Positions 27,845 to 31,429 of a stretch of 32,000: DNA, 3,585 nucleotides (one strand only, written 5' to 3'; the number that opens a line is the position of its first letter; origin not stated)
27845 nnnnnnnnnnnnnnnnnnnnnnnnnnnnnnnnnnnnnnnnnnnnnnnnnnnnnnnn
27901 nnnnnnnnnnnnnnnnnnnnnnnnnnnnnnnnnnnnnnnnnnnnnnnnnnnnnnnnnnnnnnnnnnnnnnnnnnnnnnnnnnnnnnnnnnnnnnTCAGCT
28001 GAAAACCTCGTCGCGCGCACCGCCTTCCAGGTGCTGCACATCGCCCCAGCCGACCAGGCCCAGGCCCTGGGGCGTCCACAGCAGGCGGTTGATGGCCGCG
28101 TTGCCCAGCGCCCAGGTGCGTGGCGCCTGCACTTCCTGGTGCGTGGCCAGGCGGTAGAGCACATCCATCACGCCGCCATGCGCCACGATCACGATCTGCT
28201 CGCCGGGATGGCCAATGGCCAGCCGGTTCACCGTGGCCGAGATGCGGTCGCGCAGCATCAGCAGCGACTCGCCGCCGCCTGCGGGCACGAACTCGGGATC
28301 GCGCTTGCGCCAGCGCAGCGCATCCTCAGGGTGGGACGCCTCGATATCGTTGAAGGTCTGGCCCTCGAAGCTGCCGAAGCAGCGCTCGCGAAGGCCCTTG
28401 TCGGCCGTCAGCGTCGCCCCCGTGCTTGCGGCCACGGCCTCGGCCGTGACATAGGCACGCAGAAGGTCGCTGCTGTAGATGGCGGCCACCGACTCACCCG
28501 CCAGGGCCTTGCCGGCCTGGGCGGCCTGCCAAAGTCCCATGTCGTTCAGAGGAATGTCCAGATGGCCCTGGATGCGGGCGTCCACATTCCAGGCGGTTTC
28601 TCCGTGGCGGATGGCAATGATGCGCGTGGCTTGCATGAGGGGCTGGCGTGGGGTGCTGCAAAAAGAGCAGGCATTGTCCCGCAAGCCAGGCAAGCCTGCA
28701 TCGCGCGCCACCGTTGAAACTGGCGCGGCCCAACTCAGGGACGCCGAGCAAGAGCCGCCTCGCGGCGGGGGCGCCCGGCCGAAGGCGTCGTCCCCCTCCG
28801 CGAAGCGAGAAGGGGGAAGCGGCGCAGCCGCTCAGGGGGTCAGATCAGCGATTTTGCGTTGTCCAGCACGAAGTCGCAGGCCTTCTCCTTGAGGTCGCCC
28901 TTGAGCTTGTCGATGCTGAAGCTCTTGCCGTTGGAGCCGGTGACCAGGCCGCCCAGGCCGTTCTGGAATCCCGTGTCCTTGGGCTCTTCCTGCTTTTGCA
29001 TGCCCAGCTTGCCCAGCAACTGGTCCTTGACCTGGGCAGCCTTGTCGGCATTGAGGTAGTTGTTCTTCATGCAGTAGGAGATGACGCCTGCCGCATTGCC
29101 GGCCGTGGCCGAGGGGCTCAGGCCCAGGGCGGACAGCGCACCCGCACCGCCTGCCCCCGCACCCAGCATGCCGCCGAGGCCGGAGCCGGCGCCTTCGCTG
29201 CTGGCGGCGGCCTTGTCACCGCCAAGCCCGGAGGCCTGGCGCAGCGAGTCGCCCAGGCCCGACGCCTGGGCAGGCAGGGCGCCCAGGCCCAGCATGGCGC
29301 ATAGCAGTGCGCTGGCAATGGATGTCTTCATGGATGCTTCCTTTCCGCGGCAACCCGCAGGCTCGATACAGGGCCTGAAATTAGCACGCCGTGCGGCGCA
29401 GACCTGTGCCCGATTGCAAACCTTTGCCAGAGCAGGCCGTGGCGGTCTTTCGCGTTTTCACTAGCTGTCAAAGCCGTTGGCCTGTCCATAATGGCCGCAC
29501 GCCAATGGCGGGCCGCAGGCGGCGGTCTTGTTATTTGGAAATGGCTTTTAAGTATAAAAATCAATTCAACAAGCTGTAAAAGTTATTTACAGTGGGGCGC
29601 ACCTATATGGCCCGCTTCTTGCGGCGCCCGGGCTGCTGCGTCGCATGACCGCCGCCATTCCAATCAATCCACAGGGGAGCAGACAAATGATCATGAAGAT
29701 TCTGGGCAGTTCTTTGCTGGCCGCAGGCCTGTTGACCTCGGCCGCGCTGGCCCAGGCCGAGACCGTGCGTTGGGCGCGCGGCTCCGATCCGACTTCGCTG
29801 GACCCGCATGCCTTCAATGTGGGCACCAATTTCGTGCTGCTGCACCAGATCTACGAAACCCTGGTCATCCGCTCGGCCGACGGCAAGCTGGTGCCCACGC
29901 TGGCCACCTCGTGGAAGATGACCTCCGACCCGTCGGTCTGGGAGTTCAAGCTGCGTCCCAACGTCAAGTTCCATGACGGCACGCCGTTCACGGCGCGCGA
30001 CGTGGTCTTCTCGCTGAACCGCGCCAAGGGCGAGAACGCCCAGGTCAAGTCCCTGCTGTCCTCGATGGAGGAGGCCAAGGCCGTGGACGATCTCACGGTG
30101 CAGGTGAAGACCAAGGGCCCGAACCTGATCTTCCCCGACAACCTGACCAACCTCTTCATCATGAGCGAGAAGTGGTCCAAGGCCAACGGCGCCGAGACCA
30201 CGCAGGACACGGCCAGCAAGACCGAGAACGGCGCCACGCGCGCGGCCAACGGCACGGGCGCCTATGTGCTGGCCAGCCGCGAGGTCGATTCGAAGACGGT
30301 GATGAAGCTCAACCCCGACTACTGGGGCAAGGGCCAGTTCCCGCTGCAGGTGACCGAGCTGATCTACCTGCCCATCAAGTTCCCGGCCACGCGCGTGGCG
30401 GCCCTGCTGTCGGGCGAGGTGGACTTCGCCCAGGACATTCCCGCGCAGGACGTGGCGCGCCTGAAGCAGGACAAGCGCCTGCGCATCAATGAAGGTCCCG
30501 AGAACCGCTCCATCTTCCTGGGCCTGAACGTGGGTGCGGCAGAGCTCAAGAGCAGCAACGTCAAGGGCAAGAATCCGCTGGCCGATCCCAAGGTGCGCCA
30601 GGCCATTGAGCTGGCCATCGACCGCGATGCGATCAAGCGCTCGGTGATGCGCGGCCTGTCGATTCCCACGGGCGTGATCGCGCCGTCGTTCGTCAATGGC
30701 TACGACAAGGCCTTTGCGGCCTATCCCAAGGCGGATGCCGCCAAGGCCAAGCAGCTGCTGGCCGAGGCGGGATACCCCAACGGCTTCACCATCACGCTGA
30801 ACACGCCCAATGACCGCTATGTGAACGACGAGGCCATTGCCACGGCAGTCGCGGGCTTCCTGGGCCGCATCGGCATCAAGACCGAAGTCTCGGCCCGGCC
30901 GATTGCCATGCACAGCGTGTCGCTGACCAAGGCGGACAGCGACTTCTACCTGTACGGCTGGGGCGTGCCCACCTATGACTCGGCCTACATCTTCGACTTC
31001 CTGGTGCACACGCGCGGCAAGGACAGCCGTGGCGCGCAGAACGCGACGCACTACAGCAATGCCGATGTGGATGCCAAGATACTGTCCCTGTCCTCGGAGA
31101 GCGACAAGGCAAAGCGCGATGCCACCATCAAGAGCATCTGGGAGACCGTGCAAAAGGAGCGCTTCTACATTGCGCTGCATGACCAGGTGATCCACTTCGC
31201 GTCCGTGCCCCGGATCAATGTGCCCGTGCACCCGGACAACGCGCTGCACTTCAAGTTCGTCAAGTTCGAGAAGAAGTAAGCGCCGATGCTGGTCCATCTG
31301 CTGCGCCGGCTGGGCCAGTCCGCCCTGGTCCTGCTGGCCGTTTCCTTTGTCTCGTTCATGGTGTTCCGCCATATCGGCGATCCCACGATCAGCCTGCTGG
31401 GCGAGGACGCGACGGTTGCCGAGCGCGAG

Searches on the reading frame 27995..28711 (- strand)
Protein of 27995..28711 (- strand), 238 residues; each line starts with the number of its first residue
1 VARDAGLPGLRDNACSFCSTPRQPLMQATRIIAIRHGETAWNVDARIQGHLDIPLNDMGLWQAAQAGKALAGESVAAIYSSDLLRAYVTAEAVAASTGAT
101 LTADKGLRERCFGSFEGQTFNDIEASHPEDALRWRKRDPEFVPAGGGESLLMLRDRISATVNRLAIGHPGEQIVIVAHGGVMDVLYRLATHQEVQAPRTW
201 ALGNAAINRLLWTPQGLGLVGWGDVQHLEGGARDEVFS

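Call 82: search_protein_families(library=pfam, proteins=[window:27995-28711:-], max_evalue=0.001)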
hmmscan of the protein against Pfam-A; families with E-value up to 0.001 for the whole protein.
window:27995-28711:- (238 aa): 1 family
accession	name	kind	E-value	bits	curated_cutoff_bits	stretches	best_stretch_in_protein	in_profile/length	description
PF00300.27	His_Phos_1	-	2.3e-59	200.8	21.7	1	31-224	1-193/194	Histidine phosphatase superfamily (branch 1)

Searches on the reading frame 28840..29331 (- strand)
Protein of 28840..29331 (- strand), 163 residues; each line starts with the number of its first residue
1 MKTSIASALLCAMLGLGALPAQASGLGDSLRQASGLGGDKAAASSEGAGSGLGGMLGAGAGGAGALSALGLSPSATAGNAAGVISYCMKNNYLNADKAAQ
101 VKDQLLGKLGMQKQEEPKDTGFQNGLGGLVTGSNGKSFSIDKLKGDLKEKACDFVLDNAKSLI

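Call 82: search_protein_families(library=pfam, proteins=[window:28840-29331:-], max_evalue=0.001)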
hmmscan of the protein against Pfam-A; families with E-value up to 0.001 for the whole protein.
window:28840-29331:- (163 aa): 1 family
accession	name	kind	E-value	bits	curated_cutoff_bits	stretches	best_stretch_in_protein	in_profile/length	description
PF10696.14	DUF2501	-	1.4e-28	99.4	21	1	89-162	1-78/78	Protein of unknown function (DUF2501)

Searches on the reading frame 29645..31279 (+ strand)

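Call 82: search_protein_families(library=pfam, proteins=[window:29645-31279:+], max_evalue=0.001)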
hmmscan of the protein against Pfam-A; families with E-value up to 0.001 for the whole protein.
window:29645-31279:+ (544 aa): 1 family
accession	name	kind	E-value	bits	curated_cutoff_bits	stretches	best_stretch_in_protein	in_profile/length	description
PF00496.27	SBP_bac_5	-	7.2e-89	298.9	32.4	1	81-459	1-366/368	Bacterial extracellular solute-binding proteins, family 5 Middle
